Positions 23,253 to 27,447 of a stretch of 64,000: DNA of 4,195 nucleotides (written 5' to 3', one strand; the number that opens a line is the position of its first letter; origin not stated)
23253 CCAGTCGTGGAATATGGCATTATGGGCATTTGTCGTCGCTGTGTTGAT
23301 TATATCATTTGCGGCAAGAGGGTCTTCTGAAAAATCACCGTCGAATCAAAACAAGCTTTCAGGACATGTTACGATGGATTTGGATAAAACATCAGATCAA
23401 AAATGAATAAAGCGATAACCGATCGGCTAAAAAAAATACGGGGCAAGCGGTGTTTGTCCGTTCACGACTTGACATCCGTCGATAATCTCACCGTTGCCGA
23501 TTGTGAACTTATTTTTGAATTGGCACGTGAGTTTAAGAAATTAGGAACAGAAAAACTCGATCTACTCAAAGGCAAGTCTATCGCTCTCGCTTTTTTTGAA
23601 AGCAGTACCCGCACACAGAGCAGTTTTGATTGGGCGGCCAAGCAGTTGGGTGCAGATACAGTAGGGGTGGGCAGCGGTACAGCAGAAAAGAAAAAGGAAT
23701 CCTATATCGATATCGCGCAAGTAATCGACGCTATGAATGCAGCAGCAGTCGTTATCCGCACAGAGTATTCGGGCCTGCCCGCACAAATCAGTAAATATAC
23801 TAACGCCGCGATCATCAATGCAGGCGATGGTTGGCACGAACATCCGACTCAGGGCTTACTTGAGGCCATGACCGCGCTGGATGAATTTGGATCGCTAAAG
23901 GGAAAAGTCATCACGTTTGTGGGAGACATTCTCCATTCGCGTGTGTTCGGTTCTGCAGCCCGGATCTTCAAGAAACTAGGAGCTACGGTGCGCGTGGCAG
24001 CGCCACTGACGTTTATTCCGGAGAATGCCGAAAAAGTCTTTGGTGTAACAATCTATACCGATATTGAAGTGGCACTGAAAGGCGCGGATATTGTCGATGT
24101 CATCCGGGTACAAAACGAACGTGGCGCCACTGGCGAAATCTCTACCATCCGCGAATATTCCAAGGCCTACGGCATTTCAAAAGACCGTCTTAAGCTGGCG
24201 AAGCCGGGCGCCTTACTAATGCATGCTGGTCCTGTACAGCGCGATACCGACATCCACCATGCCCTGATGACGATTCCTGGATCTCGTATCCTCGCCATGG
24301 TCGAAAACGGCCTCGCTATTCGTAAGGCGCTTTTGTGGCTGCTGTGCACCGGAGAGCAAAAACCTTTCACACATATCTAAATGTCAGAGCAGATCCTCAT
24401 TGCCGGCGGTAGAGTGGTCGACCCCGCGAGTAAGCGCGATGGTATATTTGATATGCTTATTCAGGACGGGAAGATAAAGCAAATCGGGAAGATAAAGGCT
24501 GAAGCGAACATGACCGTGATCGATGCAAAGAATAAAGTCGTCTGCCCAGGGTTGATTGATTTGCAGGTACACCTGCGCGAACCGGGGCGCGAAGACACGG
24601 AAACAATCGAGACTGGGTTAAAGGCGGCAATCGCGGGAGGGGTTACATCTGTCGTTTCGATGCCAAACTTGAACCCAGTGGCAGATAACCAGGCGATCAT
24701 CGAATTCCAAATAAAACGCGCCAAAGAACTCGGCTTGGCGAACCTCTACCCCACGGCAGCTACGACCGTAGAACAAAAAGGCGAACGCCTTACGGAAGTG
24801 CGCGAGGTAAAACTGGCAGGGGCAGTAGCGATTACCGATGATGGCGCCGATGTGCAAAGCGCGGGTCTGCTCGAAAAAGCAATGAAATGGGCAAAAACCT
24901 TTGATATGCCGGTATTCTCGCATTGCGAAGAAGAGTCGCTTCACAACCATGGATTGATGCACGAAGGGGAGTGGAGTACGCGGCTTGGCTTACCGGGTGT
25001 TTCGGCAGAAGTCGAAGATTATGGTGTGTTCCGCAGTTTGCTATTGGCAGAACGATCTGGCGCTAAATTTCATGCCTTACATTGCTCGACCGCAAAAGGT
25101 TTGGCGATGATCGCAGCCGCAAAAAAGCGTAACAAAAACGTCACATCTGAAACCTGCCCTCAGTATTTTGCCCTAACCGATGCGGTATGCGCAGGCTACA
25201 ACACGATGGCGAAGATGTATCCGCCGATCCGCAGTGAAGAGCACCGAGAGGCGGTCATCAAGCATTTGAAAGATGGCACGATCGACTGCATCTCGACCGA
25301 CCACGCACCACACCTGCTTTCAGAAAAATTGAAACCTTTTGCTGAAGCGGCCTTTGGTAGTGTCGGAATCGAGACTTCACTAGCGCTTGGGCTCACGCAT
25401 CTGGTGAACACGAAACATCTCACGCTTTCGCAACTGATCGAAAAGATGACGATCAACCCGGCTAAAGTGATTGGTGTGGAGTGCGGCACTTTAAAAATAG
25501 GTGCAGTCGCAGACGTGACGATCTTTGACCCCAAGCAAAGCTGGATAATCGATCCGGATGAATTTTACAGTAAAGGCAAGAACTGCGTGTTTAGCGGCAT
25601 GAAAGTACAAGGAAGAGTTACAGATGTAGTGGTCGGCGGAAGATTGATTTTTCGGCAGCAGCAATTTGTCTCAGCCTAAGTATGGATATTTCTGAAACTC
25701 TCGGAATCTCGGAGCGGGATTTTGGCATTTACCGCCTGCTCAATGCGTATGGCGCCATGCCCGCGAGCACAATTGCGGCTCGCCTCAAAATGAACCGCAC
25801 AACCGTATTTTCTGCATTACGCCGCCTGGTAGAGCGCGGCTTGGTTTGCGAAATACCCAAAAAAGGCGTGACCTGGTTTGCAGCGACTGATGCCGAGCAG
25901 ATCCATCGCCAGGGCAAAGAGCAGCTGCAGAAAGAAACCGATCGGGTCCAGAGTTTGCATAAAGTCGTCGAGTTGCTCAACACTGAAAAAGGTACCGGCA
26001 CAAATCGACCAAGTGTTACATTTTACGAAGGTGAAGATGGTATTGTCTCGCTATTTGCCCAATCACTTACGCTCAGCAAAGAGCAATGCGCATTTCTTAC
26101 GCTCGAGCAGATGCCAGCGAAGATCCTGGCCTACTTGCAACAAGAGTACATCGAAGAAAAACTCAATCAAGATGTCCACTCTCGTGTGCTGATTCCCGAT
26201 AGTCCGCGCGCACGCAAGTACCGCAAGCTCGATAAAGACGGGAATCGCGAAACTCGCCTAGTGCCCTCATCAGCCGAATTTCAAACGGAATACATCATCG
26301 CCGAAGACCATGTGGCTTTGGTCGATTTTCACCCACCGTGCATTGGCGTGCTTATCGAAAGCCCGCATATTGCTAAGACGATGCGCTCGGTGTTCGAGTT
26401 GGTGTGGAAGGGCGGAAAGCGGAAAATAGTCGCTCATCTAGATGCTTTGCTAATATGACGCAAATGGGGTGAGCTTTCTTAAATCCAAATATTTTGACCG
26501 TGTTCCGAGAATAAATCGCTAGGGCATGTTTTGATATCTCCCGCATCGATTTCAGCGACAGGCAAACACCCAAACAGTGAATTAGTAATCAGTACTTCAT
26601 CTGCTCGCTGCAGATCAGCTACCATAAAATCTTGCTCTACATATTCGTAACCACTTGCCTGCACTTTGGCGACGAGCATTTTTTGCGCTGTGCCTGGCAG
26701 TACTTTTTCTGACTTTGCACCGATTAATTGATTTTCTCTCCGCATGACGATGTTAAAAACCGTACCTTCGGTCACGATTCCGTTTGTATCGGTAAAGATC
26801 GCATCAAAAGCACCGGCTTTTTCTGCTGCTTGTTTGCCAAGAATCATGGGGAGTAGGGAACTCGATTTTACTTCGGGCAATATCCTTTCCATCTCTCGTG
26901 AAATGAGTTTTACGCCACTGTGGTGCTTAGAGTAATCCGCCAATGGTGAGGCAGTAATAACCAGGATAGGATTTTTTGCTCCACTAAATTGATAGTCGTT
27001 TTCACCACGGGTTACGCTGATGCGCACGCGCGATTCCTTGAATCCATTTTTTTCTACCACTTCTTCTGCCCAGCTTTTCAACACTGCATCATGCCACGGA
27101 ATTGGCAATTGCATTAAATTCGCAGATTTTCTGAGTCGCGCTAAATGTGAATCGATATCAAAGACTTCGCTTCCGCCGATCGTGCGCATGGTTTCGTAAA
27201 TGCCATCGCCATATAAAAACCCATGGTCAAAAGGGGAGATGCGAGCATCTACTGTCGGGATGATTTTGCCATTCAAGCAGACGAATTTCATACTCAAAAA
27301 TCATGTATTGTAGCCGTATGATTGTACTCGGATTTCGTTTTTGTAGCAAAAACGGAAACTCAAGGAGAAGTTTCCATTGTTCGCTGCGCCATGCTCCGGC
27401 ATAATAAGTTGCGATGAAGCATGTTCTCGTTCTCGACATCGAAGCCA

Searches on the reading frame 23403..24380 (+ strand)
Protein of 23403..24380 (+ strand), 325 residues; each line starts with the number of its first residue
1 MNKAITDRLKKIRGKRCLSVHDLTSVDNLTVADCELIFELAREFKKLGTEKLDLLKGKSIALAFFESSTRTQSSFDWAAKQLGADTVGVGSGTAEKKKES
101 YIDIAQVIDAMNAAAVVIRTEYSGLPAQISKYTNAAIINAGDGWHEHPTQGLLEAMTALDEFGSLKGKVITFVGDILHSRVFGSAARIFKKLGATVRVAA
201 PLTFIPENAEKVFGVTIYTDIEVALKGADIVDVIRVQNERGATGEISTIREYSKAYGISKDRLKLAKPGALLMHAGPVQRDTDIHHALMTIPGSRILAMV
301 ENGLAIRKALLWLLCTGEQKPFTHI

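Call 81: search_protein_families(library=pfam, proteins=[window:23403-24380:+], max_evalue=0.001)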
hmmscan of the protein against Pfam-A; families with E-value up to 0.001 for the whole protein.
window:23403-24380:+ (325 aa): 2 families
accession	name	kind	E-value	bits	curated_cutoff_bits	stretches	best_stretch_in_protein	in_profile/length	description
PF02729.26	OTCace_N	-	9.5e-35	120.3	29.9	1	22-158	2-146/148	Aspartate/ornithine carbamoyltransferase, carbamoyl-P binding domain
PF00185.30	OTCace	-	4.2e-20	72.8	29.4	1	167-313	2-156/157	Aspartate/ornithine carbamoyltransferase, Asp/Orn binding domain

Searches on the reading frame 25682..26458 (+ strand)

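Call 81: search_protein_families(library=pfam, proteins=[window:25682-26458:+], max_evalue=0.001)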
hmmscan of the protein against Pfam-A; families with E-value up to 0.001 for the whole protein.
window:25682-26458:+ (258 aa): 9 families
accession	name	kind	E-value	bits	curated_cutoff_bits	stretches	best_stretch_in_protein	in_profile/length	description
PF01978.25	TrmB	-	1.4e-09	38.1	25.6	1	6-71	3-67/68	Sugar-specific transcriptional regulator TrmB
PF13412.12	HTH_24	-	5.1e-06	26.4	21.9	1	10-55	2-47/48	Winged helix-turn-helix DNA-binding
PF01047.28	MarR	-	6.2e-06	26.4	24.6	1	10-55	2-47/59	MarR family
PF00392.27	GntR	-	2.9e-05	24.1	27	1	29-63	28-62/64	Bacterial regulatory proteins, gntR family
PF09339.16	HTH_IclR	-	5.6e-05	23.3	22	1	23-55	15-48/52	IclR helix-turn-helix domain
PF12802.13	MarR_2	-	6.7e-05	23.4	27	1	24-56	18-51/61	MarR family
PF03965.22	Penicillinase_R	-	0.00013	22.7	22.6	1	10-86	2-83/115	Penicillinase repressor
PF13730.12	HTH_36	-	0.00023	21.3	25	0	9-55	3-55/55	Helix-turn-helix domain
PF13463.12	HTH_27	-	0.00035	21.2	22.2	0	23-70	16-66/68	Winged helix DNA-binding domain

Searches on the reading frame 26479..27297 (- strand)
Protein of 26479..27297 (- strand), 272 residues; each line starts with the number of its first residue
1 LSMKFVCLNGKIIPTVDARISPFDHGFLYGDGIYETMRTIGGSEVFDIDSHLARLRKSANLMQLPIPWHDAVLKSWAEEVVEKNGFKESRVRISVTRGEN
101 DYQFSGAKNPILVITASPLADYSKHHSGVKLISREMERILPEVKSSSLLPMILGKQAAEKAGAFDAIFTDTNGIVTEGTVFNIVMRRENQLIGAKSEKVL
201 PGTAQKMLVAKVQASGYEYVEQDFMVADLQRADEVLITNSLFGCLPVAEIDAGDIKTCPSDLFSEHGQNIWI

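Call 81: search_protein_families(library=pfam, proteins=[window:26479-27297:-], max_evalue=0.001)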
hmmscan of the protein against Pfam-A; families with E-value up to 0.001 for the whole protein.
window:26479-27297:- (272 aa): 1 family
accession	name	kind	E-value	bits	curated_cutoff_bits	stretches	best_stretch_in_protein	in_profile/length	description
PF01063.24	Aminotran_4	-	5.2e-48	164.3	28.5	1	32-250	1-223/223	Amino-transferase class IV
